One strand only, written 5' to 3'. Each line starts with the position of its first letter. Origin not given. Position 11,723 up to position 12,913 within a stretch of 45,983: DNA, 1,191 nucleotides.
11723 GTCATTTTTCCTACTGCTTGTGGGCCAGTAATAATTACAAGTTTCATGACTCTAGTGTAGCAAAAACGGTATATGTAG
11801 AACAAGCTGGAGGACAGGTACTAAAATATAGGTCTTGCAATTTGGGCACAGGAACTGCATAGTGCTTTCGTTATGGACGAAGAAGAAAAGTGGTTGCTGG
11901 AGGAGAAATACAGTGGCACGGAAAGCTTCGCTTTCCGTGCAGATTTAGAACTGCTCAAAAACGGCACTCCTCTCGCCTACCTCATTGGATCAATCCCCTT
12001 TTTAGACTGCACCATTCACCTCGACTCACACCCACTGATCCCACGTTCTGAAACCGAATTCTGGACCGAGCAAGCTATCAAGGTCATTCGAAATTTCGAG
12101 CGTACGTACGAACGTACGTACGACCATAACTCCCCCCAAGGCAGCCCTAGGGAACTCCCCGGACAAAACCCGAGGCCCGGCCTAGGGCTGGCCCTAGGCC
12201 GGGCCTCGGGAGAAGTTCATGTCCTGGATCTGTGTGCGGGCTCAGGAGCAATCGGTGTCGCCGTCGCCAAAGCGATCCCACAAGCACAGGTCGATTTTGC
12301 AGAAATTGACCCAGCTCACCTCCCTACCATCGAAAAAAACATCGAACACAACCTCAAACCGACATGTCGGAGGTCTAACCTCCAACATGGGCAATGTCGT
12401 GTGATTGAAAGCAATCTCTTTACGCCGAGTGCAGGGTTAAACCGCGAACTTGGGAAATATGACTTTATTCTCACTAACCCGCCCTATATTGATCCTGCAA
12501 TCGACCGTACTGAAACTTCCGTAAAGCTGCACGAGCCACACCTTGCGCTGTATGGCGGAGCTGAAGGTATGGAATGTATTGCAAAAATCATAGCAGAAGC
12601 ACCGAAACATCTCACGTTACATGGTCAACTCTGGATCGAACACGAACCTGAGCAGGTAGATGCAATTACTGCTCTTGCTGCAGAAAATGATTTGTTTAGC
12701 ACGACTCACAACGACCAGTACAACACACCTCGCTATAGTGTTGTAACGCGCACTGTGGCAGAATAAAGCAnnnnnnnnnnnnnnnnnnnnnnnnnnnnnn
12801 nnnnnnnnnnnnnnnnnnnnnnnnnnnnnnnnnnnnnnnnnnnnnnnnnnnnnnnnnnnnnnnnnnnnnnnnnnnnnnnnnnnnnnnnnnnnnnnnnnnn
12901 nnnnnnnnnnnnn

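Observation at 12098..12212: In-frame ~105-nt palindromic insertion inside prmC (RPE-like): a CGTACG-based 22-mer plus a GC-rich 42-nt perfect palindrome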

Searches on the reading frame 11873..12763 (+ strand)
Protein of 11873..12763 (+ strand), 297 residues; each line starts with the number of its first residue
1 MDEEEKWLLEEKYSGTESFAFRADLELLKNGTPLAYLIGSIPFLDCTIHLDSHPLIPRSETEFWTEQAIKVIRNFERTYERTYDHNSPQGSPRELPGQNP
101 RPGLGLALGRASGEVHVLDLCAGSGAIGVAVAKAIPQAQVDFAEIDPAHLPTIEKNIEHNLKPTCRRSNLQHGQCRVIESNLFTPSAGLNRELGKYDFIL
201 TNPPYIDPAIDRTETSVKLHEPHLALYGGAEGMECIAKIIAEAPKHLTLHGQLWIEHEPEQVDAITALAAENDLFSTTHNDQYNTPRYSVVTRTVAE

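Call 9: search_protein_families(library=pfam, proteins=[window:11873-12763:+], max_evalue=0.01)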
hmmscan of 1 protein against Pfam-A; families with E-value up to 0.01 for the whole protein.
window:11873-12763:+ (297 aa): 6 families
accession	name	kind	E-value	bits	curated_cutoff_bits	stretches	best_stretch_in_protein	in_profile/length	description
PF05175.20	MTS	-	1.6e-11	44.6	23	1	116-208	34-111/170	Methyltransferase small domain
PF03602.21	Cons_hypoth95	-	1.2e-05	25.5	24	1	113-210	41-128/182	Conserved hypothetical protein 95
PF10294.15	Methyltransf_16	-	1.6e-05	25.2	21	1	112-162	45-97/174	Lysine methyltransferase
PF13649.12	Methyltransf_25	-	0.0071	17.4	27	0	117-168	1-53/97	Methyltransferase domain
PF08242.18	Methyltransf_12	-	0.0088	17.2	30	0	118-200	1-70/98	Methyltransferase domain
PF07669.17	Eco57I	-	0.0094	16.5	25.3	0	153-208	42-87/171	Eco57I restriction-modification methylase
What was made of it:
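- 11873..12766 (+): prmC/hemK ORF (297 aa), the host gene. PF05175 MTS (call 9).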

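Call 10: search_protein_families(library=ncbifam, proteins=[window:11873-12763:+], max_evalue=0.01)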
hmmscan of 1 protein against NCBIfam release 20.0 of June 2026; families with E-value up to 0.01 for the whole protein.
window:11873-12763:+ (297 aa): 16 families
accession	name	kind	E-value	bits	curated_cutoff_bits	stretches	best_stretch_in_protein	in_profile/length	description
TIGR03534.1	RF_mod_PrmC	equivalog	9.5e-48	162.8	199.1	2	113-288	88-251/253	peptide chain release factor N(5)-glutamine methyltransferase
TIGR00536.1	hemK_fam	subfamily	7.8e-40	136.7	115.5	2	115-271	116-258/286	HemK family protein methyltransferase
TIGR03533.1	L3_gln_methyl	equivalog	3.4e-30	105.4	229.7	1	116-258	124-252/284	50S ribosomal protein L3 N(5)-glutamine methyltransferase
TIGR03704.1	PrmC_rel_meth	equivalog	4.7e-27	95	248.8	1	111-279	84-238/251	putative protein N(5)-glutamine methyltransferase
NF002421.0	PRK01544.1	equivalog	2.6e-13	49.5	567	1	10-268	48-280/524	bifunctional peptide chain release factor N(5)-glutamine methyltransferase PrmC/tRNA (guanosine(46)-N7)-methyltransferase TrmB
NF011529.0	PRK14968.1-3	equivalog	9.1e-12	44.8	162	1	115-255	36-154/198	putative methyltransferase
NF011530.0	PRK14968.1-4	equivalog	9.6e-09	34.9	243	1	107-254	33-154/202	putative methyltransferase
TIGR00537.1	hemK_rel_arch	hypoth_equivalog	1.9e-07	30.9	87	1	116-253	22-136/179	HemK2/MTQ2 family protein methyltransferase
TIGR02469.1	CbiT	equivalog_domain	7.5e-05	23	78.3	1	113-160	20-66/124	precorrin-6Y C5,15-methyltransferase (decarboxylating) subunit CbiT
TIGR00095.1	TIGR00095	equivalog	7.5e-05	22.4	117.5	1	114-206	53-135/194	16S rRNA (guanine(966)-N(2))-methyltransferase RsmD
NF007023.0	PRK09489.1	equivalog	8.3e-05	21.9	295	1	116-211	199-280/342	16S rRNA (guanine(1207)-N(2))-methyltransferase RsmC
NF047853.1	tRm6a37MtseTrmN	equivalog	0.00088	19.1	350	1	113-213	43-132/244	tRNA(1)(Val) (adenine(37)-N(6))-methyltransferase TrmN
NF006138.0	PRK08287.1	equivalog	0.0019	18.1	210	1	115-159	33-77/189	decarboxylating cobalt-precorrin-6B (C(15))-methyltransferase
NF011527.0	PRK14968.1-1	equivalog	0.0033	17.2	242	1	110-253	31-147/192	putative methyltransferase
NF001790.0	PRK00517.3-3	equivalog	0.0034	16.8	269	1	115-162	124-170/262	50S ribosomal protein L11 methyltransferase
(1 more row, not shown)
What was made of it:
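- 11873..12766 (+): TIGR03534 at 9.5e-48 and TIGR00536 at 136.7 bits, above its cut-off of 115.5 (call 10).
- On PrmC/HemK (host gene): TIGR03534 gives 9.5e-48 but 162.8 bits against a cut-off of 199.1, because the match is split by the insert (call 10).
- Checked: It matches TIGR03534 RF_mod_PrmC at 9.5e-48 in two stretches and TIGR00536 hemK_fam above its cut-off (call 10).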

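Call 12: find_homologous_proteins(query=window:11873-12763:+, max_evalue=1e-10)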
Query window:11873-12763:+ (297 aa): 1865 proteins with E <= 1e-10 among 4322 candidates; the best 120 are listed.
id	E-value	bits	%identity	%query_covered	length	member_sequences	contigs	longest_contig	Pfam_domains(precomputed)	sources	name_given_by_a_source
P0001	8.4e-201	684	100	100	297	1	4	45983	PF05175.21,PF03602.22,PF10294.16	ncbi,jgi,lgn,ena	-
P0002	2.5e-115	403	67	99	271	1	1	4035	PF05175.21,PF03602.22,PF10294.16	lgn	-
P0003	3.5e-111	390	64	100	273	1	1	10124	PF05175.21,PF03602.22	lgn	-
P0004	7.5e-107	376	61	100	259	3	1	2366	PF05175.21,PF03602.22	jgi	-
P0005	1.1e-104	368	60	100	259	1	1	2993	PF05175.21,PF03602.22,PF10294.16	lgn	-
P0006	1.4e-103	365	63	99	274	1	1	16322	PF05175.21,PF03602.22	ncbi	-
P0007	1.9e-103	364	60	97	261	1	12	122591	PF05175.21,PF03602.22,PF10294.16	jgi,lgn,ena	-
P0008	2.9e-100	354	60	99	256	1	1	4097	PF05175.21,PF03602.22,PF10294.16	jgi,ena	-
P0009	1.9e-98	348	60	100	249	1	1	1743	PF05175.21,PF03602.22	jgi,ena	-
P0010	5.6e-95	337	58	100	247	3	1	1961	PF05175.21,PF03602.22,PF10294.16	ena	-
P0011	1.2e-94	336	58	100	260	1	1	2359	PF05175.21,PF03602.22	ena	-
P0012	5.4e-94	333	59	98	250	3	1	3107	PF05175.21,PF03602.22,PF10294.16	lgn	-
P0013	3.4e-93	331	58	98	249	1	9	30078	PF05175.21,PF03602.22,PF10294.16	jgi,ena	-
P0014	5.0e-93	330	59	98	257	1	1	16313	PF05175.21,PF03602.22,PF10294.16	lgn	-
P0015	1.3e-92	329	58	98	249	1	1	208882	PF05175.21,PF03602.22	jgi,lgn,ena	-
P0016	1.6e-92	329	57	97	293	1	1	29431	PF05175.21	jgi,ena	-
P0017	1.7e-92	329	58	98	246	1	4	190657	PF05175.21,PF03602.22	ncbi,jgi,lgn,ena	-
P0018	2.8e-92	328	55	98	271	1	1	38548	PF05175.21,PF03602.22,PF10294.16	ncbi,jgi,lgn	ncbi:MAG: release factor glutamine methyltransferase [Patiriisocius sp.]|jgi:release factor glutamin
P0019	2.8e-91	325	55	98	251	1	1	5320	PF05175.21,PF03602.22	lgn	-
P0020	1.5e-90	322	56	98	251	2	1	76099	PF05175.21,PF03602.22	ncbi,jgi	ncbi:MAG: release factor glutamine methyltransferase [Acidimicrobiales bacterium]|jgi:release factor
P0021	2.8e-90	321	58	98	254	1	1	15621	PF05175.21,PF03602.22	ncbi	-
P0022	7.1e-90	320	57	98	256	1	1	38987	PF05175.21,PF03602.22,PF10294.16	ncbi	-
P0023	2.6e-89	318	56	98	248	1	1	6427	PF05175.21,PF03602.22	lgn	-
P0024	9.3e-89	316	51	98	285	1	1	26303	PF05175.21,PF03602.22,PF10294.16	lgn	-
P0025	4.7e-88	314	54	98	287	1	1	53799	PF05175.21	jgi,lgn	jgi:HemK-like putative methylase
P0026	6.6e-88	313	56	97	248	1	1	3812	PF05175.21,PF03602.22,PF10294.16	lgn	-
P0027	1.3e-87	313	55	98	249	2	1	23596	PF05175.21,PF03602.22,PF10294.16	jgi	jgi:HemK-like putative methylase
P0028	3.5e-87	311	55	98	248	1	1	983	PF05175.21,PF03602.22,PF10294.16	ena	-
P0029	3.6e-87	311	56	98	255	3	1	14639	PF05175.21,PF03602.22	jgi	-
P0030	1.6e-86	309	54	97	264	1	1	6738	PF05175.21,PF03602.22,PF07669.18,PF05971.19,PF10294.16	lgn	-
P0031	2.9e-86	308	54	98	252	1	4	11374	PF05175.21,PF03602.22,PF05971.19,PF10294.16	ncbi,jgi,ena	-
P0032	3.0e-86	308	56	98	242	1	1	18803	PF05175.21,PF03602.22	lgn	-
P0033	5.1e-86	307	57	99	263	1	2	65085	PF13847.13,PF05175.21,PF03602.22,PF13649.13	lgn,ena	-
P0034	6.0e-86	307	55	98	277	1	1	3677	PF05175.21,PF03602.22,PF10294.16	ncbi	-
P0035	2.2e-85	305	53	98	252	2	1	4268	PF05175.21,PF03602.22,PF10294.16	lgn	-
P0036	2.7e-85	305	50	98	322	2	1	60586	PF05175.21,PF03602.22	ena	-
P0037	5.6e-85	304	56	98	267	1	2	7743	PF05175.21,PF03602.22,PF10294.16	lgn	-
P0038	6.0e-85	304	54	100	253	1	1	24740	PF05175.21,PF03602.22,PF10294.16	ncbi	-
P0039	1.5e-84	302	54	98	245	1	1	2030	PF05175.21,PF03602.22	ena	-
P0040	1.7e-84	302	54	97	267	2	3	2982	PF05175.21,PF03602.22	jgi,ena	-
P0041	1.7e-84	302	53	98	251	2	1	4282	PF05175.21,PF03602.22,PF10294.16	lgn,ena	-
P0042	2.5e-84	302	53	98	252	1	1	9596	PF05175.21,PF03602.22,PF10294.16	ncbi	-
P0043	4.5e-84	301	53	98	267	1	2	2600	PF05175.21,PF03602.22,PF10294.16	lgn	-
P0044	5.7e-84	301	54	98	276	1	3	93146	PF05175.21,PF03602.22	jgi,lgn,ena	-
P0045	6.8e-84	300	53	99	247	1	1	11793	PF05175.21,PF03602.22,PF10294.16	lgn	-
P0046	6.9e-84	300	54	98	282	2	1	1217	PF05175.21,PF03602.22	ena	-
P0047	1.6e-83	299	52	98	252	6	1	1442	PF05175.21,PF03602.22,PF05971.19,PF10294.16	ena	-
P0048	1.6e-83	299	53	98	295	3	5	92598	PF05175.21,PF03602.22,PF10294.16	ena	-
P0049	2.1e-83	299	55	98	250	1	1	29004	PF05175.21,PF03602.22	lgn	-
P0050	2.8e-83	298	53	99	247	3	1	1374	PF05175.21,PF03602.22,PF10294.16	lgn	-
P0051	3.2e-83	298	53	98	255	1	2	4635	PF05175.21,PF03602.22,PF10294.16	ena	-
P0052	4.1e-83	298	53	98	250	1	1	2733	PF05175.21,PF03602.22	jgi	jgi:release factor glutamine methyltransferase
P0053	4.3e-83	298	52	98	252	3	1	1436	PF05175.21,PF03602.22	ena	-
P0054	5.9e-83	297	53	98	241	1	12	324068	PF05175.21,PF03602.22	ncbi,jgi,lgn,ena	-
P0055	7.1e-83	297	53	98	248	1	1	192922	PF05175.21,PF03602.22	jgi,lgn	jgi:release factor glutamine methyltransferase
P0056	7.4e-83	297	53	98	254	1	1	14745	PF05175.21,PF03602.22,PF05971.19,PF10294.16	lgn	-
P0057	1.2e-82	296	55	98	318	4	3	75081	PF05175.21,PF03602.22,PF10294.16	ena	-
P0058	1.2e-82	296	53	98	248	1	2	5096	PF05175.21,PF03602.22,PF05971.19,PF10294.16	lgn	-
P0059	1.7e-82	296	52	98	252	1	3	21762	PF05175.21,PF03602.22,PF10294.16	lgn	-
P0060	1.7e-82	296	54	98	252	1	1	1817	PF05175.21,PF03602.22,PF07669.18,PF10294.16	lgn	-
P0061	1.9e-82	296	52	98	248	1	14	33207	PF05175.21,PF03602.22,PF10294.16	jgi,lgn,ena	-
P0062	2.0e-82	295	54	98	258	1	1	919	PF05175.21,PF03602.22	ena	-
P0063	2.1e-82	295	53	100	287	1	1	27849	PF05175.21,PF03602.22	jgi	jgi:release factor glutamine methyltransferase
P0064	2.9e-82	295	54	99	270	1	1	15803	PF05175.21,PF03602.22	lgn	-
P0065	3.3e-82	295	53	98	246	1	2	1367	PF05175.21,PF03602.22,PF10294.16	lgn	-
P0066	3.3e-82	295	50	98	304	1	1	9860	PF05175.21,PF10294.16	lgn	-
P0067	3.3e-82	295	55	99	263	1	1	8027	PF05175.21,PF03602.22,PF13649.13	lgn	-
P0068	3.8e-82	295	53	98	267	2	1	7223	PF05175.21,PF03602.22,PF10294.16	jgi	-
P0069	4.4e-82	294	53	99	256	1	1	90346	PF05175.21,PF03602.22,PF05971.19,PF10294.16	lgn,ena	-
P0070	5.1e-82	294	52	98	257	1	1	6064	PF05175.21,PF03602.22,PF07669.18,PF05971.19,PF10294.16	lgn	-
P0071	6.4e-82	294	51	98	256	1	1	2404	PF05175.21,PF03602.22,PF10294.16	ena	-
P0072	7.1e-82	294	52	98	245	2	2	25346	PF05175.21,PF03602.22,PF10294.16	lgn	-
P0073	7.7e-82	294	56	97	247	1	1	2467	PF05175.21,PF03602.22,PF10294.16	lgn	-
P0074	9.9e-82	293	51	98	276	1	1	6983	PF05175.21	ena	-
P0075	1.3e-81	293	54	98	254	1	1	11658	PF05175.21,PF02384.23,PF03602.22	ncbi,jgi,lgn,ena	-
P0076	2.6e-81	292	53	100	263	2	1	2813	PF05175.21,PF03602.22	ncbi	-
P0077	3.2e-81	291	51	98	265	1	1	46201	PF05175.21,PF10294.16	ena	-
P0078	3.2e-81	291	52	97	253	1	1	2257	PF05175.21,PF03602.22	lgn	-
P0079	3.3e-81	291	53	98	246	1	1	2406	PF05175.21,PF03602.22,PF13649.13,PF10294.16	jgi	jgi:release factor glutamine methyltransferase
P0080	3.3e-81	291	53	98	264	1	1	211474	PF05175.21,PF03602.22,PF10294.16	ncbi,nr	ncbi:peptide chain release factor N(5)-glutamine methyltransferase [Patescibacteria group bacterium]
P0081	3.4e-81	291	54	97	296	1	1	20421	PF05175.21,PF03602.22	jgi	jgi:release factor glutamine methyltransferase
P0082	3.7e-81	291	53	98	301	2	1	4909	PF05175.21,PF03602.22,PF10294.16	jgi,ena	-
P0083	3.8e-81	291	53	99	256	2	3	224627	PF05175.21,PF03602.22,PF10294.16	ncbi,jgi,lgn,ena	-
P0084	4.2e-81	291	53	98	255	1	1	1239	PF05175.21,PF03602.22,PF10294.16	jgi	jgi:release factor glutamine methyltransferase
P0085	4.9e-81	291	50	99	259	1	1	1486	PF05175.21,PF03602.22,PF10294.16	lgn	-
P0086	6.6e-81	290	53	98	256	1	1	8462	PF05175.21,PF03602.22,PF10294.16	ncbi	-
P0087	6.7e-81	290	53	98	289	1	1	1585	PF05175.21,PF03602.22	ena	-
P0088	7.0e-81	290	51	98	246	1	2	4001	PF05175.21,PF03602.22,PF13649.13,PF08242.19,PF10294.16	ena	-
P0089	7.4e-81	290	54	100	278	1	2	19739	PF05175.21,PF03602.22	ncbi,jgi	ncbi:MAG: peptide chain release factor N(5)-glutamine methyltransferase [Candidatus Parcubacteria ba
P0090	7.6e-81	290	51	98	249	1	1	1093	PF06325.20,PF05175.21,PF03602.22,PF13649.13,PF10294.16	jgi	jgi:release factor glutamine methyltransferase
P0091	8.5e-81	290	52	98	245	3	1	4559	PF05175.21,PF03602.22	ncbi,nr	ncbi:peptide chain release factor N(5)-glutamine methyltransferase [Candidatus Kaiserbacteria bacter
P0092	1.0e-80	290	51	98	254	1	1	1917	PF05175.21,PF03602.22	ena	-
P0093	1.1e-80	290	51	97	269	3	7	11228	PF05175.21,PF03602.22,PF10294.16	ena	-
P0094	1.1e-80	290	53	98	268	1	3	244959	PF05175.21,PF03602.22,PF10294.16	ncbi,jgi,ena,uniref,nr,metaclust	ncbi:hypothetical protein A2392_01195 [Candidatus Kaiserbacteria bacterium RIFOXYB1_FULL_46_14]|unir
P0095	1.6e-80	289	51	98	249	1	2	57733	PF05175.21,PF03602.22,PF10294.16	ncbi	-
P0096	1.9e-80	289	54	98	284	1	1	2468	PF05175.21,PF03602.22,PF10294.16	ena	-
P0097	2.4e-80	289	51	98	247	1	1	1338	PF05175.21,PF03602.22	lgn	-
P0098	2.5e-80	289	53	99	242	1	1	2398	PF05175.21,PF03602.22,PF13649.13,PF10294.16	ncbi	-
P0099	2.8e-80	288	55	97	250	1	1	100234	PF05175.21,PF03602.22,PF10294.16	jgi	jgi:release factor glutamine methyltransferase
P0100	2.9e-80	288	51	98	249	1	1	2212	PF05175.21,PF03602.22,PF10294.16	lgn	-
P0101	3.1e-80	288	53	98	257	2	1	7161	PF05175.21,PF03602.22,PF05971.19,PF10294.16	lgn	-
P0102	3.3e-80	288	53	100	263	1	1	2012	PF05175.21,PF03602.22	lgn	-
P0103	3.4e-80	288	52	98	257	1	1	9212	PF05175.21,PF03602.22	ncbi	-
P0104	3.8e-80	288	51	98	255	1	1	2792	PF05175.21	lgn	-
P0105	4.0e-80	288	53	98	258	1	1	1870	PF05175.21,PF03602.22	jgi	jgi:release factor glutamine methyltransferase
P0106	4.8e-80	288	49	100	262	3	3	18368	PF05175.21,PF03602.22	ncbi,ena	-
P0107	5.8e-80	287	52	98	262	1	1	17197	PF05175.21,PF03602.22,PF10294.16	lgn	-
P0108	6.4e-80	287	53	98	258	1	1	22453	PF05175.21,PF03602.22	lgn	-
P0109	7.4e-80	287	53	98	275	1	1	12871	PF05175.21,PF03602.22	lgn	-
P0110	7.4e-80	287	51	98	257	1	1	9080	PF05175.21,PF03602.22,PF05971.19,PF10294.16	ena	-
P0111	9.2e-80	287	54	100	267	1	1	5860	PF05175.21,PF03602.22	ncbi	-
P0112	1.0e-79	287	53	97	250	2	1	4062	PF05175.21,PF03602.22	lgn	-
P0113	1.3e-79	286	52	98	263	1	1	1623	PF13847.13,PF05175.21,PF03602.22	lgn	-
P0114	1.3e-79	286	52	99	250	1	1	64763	PF05175.21,PF03602.22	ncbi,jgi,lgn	-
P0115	1.4e-79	286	52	98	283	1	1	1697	PF05175.21,PF03602.22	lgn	-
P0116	1.6e-79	286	53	98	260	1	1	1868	PF05175.21,PF03602.22,PF13649.13,PF10294.16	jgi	jgi:release factor glutamine methyltransferase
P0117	1.8e-79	286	51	98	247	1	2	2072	PF05175.21,PF03602.22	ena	-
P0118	2.0e-79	286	52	98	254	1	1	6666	PF05175.21,PF03602.22,PF10294.16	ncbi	-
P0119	2.6e-79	285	51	98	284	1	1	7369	PF05175.21,PF03602.22,PF10294.16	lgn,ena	-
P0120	2.8e-79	285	52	98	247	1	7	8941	PF05175.21,PF03602.22,PF05971.19,PF10294.16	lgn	-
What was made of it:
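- On Rickettsia palindromic elements (RPE): The host is a Patescibacterium (call 12).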

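Call 15: find_encoding_contigs(protein=P0006, flank=8000, max_places=3)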
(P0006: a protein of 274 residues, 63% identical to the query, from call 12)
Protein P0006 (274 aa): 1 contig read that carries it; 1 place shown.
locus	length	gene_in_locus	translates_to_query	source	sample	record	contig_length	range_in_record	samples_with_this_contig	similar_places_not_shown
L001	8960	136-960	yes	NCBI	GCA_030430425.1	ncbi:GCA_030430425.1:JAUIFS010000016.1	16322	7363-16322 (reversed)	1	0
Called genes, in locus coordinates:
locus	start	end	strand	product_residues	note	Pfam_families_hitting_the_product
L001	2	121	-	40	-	?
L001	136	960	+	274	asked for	PF03602:Cons_hypoth95 (weak), PF05175:MTS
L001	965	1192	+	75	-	-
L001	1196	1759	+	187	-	PF03703:bPH_2 (weak)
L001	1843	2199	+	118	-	-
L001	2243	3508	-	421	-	-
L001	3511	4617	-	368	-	-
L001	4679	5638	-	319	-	-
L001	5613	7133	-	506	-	-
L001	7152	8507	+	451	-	PF13393:tRNA-synt_His, PF00587:tRNA-synt_2b, PF03129:HGTP_anticodon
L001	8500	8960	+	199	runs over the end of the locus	PF13482:RNase_H_2, PF10108:DNA_pol_B_exo2 (faint)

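Call 16: find_encoding_contigs(protein=P0003, flank=6000, max_places=3)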
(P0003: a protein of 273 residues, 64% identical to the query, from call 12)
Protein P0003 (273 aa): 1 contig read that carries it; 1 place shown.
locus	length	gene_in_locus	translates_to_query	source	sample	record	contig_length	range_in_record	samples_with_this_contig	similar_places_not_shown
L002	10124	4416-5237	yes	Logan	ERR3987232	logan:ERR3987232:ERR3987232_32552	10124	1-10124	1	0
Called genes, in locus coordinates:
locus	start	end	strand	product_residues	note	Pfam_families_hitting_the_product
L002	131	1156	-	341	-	PF00274:Glycolytic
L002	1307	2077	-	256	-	PF01061:ABC2_membrane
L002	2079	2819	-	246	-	PF00005:ABC_tran, PF13304:AAA_21 (weak)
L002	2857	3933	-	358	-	PF00696:AA_kinase, PF01472:PUA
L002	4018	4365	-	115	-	-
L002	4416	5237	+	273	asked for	PF03602:Cons_hypoth95 (weak), PF05175:MTS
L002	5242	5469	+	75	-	-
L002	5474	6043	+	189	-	PF03703:bPH_2 (weak)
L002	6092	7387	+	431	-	PF13393:tRNA-synt_His, PF00587:tRNA-synt_2b, PF03129:HGTP_anticodon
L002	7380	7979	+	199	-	PF13482:RNase_H_2, PF10108:DNA_pol_B_exo2 (faint)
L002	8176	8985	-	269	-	PF02673:BacA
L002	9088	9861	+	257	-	PF13462:Thioredoxin_4, PF01323:DSBA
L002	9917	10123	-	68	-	?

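Call 26: find_encoding_contigs(protein=P0001, flank=3000, max_places=6)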
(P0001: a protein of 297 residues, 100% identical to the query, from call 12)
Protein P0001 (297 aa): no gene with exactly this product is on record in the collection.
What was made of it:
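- Tried and rejected: An exact look-up of contigs encoding the window's PrmC returned nothing (call 26).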

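Call 27: list_cluster_members(proteins=[P0001, P0006, P0002])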
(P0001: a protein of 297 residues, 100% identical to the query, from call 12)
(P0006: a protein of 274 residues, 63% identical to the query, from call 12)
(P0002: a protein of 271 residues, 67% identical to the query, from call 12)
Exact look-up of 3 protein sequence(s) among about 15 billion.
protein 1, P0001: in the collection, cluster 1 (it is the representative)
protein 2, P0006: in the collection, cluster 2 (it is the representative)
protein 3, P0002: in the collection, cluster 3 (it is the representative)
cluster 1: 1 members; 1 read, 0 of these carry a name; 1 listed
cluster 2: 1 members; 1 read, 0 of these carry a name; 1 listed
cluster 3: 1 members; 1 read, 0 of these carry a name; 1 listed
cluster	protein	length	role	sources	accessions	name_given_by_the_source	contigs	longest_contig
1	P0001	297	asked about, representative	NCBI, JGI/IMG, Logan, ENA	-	-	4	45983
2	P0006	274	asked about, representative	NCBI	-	-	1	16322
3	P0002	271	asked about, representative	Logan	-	-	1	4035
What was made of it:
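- Checked: The exact 297-aa protein is recorded on 4 contigs from NCBI, JGI, Logan and ENA (calls 12, 27).
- The identical protein is recorded from four sources (call 27).
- Tried and rejected: Source counts came from calls 12 and 27 instead.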
